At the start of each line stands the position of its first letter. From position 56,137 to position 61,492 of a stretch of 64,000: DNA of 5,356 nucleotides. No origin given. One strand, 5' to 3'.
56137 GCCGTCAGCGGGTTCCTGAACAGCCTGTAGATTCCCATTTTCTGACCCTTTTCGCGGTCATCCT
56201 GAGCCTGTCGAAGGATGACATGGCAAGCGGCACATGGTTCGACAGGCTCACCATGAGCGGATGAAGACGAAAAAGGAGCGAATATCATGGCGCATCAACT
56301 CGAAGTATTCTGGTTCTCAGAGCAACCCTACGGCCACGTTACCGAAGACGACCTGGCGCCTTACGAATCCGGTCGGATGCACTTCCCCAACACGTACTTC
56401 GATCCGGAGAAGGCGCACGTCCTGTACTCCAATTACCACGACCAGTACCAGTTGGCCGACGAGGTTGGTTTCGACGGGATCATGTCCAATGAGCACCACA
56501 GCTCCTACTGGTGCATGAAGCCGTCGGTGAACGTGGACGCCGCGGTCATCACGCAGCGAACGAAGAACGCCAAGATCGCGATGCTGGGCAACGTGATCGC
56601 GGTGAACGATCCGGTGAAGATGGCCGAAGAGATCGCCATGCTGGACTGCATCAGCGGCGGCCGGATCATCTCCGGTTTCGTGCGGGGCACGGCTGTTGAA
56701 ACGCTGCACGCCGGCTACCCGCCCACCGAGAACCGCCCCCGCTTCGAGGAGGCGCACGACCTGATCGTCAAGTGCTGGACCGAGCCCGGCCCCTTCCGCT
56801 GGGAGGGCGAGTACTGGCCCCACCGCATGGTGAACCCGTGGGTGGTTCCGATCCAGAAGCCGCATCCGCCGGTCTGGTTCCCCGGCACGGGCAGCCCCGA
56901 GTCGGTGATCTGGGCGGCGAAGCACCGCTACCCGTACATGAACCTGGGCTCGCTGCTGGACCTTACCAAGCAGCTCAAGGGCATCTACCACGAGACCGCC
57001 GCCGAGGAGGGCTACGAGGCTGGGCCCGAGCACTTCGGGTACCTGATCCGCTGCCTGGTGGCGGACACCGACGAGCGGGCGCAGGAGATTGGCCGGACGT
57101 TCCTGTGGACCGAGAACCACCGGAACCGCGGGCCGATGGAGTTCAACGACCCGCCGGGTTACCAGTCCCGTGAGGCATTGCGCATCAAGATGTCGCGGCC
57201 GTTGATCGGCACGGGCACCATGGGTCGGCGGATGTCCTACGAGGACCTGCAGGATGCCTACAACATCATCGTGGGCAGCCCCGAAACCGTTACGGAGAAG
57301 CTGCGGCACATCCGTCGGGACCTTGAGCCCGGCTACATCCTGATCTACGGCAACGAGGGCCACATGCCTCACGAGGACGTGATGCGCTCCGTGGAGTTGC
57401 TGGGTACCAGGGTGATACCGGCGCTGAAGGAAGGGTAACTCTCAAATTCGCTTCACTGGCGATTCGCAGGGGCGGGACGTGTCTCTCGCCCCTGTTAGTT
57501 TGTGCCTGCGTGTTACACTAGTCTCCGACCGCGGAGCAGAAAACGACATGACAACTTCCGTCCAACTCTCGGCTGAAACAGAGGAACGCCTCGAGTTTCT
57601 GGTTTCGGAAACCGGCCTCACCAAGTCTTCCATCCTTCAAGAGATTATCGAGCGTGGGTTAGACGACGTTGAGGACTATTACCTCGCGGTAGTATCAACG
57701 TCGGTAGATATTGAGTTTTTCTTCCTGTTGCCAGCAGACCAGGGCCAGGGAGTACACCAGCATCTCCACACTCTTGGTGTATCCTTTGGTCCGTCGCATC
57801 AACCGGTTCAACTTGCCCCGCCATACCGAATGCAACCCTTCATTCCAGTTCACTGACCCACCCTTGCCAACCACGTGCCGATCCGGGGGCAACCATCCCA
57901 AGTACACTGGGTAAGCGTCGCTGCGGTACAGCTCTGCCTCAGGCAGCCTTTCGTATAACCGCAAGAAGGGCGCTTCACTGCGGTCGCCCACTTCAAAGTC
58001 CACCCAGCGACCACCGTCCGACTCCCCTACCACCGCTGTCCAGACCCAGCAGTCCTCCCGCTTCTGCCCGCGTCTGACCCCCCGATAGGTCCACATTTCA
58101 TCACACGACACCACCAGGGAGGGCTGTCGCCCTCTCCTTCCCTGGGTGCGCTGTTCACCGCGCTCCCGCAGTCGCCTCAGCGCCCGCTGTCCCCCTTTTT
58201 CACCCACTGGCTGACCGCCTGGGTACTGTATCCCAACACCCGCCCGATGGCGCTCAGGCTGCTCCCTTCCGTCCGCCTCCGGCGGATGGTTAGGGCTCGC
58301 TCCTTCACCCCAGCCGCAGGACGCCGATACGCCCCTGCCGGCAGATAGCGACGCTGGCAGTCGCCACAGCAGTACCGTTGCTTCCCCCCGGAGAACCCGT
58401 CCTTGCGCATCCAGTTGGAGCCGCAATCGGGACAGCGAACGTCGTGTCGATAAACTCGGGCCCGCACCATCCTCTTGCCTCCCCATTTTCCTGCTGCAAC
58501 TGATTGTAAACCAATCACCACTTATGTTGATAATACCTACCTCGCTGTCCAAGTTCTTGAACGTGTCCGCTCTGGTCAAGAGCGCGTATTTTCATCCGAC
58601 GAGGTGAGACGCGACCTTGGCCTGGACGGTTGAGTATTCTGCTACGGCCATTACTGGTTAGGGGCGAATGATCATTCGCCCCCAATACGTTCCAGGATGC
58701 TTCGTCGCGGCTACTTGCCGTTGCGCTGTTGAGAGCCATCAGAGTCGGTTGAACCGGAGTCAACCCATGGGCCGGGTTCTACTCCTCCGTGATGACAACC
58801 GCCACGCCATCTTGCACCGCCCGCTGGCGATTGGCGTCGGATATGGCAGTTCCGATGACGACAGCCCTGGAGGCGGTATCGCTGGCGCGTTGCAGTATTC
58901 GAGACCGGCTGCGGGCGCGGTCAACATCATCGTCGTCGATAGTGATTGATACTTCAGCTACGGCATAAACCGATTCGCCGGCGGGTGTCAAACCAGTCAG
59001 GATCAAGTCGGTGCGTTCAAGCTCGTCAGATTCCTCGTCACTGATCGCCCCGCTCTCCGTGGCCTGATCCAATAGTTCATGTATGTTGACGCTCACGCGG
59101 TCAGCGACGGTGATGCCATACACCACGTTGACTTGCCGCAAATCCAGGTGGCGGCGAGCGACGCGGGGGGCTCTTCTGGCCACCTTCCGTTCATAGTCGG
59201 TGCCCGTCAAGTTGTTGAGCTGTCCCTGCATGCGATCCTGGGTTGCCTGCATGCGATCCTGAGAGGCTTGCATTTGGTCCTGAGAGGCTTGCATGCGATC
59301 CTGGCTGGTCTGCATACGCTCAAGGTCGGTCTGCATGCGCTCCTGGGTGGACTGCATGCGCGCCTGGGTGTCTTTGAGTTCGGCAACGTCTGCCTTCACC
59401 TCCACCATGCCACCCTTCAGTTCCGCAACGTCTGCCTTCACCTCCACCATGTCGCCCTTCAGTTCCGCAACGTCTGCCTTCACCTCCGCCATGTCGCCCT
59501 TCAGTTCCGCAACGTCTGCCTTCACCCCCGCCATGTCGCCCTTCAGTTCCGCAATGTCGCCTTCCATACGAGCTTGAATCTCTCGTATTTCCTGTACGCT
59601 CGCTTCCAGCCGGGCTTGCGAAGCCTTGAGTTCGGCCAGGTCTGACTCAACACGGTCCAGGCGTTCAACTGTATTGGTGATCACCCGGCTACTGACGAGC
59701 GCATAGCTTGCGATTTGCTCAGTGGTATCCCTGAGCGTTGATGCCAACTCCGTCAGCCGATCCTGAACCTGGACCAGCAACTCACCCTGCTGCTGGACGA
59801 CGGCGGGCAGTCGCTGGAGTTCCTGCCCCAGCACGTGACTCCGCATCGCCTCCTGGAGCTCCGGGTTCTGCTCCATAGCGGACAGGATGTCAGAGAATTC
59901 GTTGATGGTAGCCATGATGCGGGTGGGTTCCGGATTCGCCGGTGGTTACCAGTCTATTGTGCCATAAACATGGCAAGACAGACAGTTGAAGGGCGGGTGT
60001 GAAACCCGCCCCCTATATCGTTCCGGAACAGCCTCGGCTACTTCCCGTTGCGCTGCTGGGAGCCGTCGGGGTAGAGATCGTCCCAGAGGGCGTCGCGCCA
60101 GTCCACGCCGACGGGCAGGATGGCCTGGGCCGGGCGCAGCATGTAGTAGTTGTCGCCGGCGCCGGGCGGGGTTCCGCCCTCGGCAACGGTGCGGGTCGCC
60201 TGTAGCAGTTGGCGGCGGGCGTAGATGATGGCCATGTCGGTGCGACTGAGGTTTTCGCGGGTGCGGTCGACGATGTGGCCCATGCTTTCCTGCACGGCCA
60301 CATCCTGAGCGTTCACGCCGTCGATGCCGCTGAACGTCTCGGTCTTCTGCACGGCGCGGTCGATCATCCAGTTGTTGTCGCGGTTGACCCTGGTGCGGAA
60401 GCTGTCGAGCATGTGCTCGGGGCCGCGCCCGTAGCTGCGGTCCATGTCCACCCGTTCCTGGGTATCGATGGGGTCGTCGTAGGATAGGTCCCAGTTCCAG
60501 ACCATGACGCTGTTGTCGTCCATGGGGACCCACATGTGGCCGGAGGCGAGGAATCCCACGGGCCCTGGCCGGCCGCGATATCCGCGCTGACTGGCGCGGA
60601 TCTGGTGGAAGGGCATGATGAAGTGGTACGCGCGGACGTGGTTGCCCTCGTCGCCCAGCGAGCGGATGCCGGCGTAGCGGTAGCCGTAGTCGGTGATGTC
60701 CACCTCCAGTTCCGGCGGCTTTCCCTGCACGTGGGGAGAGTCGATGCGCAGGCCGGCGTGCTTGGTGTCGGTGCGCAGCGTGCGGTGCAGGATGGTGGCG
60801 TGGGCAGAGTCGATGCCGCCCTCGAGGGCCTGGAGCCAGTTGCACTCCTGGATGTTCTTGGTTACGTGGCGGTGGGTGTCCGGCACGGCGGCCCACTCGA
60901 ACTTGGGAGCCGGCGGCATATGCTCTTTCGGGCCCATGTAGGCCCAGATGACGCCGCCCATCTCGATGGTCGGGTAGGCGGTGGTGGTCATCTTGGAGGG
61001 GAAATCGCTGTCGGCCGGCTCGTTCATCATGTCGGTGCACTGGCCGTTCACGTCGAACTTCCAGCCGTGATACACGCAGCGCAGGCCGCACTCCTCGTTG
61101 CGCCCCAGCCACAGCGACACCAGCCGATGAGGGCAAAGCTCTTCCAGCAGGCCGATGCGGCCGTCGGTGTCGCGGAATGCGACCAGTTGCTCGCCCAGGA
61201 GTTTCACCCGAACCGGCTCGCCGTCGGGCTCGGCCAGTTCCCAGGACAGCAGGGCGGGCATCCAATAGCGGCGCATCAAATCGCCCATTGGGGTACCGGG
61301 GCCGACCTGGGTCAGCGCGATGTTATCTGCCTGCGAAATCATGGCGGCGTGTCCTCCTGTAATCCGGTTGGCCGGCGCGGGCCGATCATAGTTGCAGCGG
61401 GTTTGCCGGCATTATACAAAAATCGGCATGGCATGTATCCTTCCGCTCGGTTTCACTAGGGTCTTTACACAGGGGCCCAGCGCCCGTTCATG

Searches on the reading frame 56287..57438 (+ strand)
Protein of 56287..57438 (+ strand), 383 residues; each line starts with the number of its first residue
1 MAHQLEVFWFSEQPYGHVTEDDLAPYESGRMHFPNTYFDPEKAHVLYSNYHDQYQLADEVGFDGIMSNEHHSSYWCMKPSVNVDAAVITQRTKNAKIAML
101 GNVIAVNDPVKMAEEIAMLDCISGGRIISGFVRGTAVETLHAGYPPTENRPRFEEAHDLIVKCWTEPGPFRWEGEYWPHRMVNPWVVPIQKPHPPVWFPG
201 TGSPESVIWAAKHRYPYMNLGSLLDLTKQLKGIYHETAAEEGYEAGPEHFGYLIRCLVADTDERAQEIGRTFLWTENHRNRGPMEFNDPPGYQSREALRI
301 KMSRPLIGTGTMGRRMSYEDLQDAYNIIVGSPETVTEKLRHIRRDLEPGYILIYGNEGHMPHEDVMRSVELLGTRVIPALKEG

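Call 68: search_protein_families(library=pfam, proteins=[window:56287-57438:+], max_evalue=0.0001)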
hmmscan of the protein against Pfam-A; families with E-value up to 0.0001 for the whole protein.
window:56287-57438:+ (383 aa): 1 family
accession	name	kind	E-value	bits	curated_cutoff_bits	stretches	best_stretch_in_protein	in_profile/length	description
PF00296.26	Bac_luciferase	-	2.8e-40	139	27.9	1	49-343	24-308/314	Luciferase-like monooxygenase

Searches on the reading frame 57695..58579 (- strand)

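Call 68: search_protein_families(library=pfam, proteins=[window:57695-58579:-], max_evalue=0.0001)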
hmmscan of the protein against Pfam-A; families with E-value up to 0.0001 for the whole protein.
window:57695-58579:- (294 aa): 1 family
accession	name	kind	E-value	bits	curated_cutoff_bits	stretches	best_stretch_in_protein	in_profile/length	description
PF03400.19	DDE_Tnp_IS1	-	3.6e-06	27.8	24.1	1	158-273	6-116/131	IS1 transposase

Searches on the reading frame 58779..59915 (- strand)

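Call 68: search_protein_families(library=pfam, proteins=[window:58779-59915:-], max_evalue=0.0001)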
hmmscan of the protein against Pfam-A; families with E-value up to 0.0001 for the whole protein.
window:58779-59915:- (378 aa): 4 families
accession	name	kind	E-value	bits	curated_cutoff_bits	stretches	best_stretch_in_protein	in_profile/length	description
PF13851.11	GAS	-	1.2e-05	25.2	32.3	1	120-259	27-165/200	Growth-arrest specific micro-tubule binding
PF07889.17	DUF1664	-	2.1e-05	25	34.6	0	83-159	47-120/124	Protein of unknown function (DUF1664)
PF04977.20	DivIC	-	2.4e-05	24.5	28.9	0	206-248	20-63/80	Septum formation initiator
PF14712.11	Snapin_Pallidin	-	3.6e-05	24.6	29.6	0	137-209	10-86/89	Snapin/Pallidin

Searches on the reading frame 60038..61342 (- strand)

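Call 68: search_protein_families(library=pfam, proteins=[window:60038-61342:-], max_evalue=0.0001)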
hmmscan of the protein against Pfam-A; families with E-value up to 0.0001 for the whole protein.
window:60038-61342:- (434 aa): 2 families
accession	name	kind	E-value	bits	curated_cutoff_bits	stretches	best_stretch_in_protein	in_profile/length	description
PF19301.5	LigXa_C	-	1.8e-41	142.7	27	1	134-417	1-283/304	LigXa C-terminal domain like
PF00355.32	Rieske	-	2.8e-17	62.9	20.3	1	27-107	2-80/88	Rieske [2Fe-2S] domain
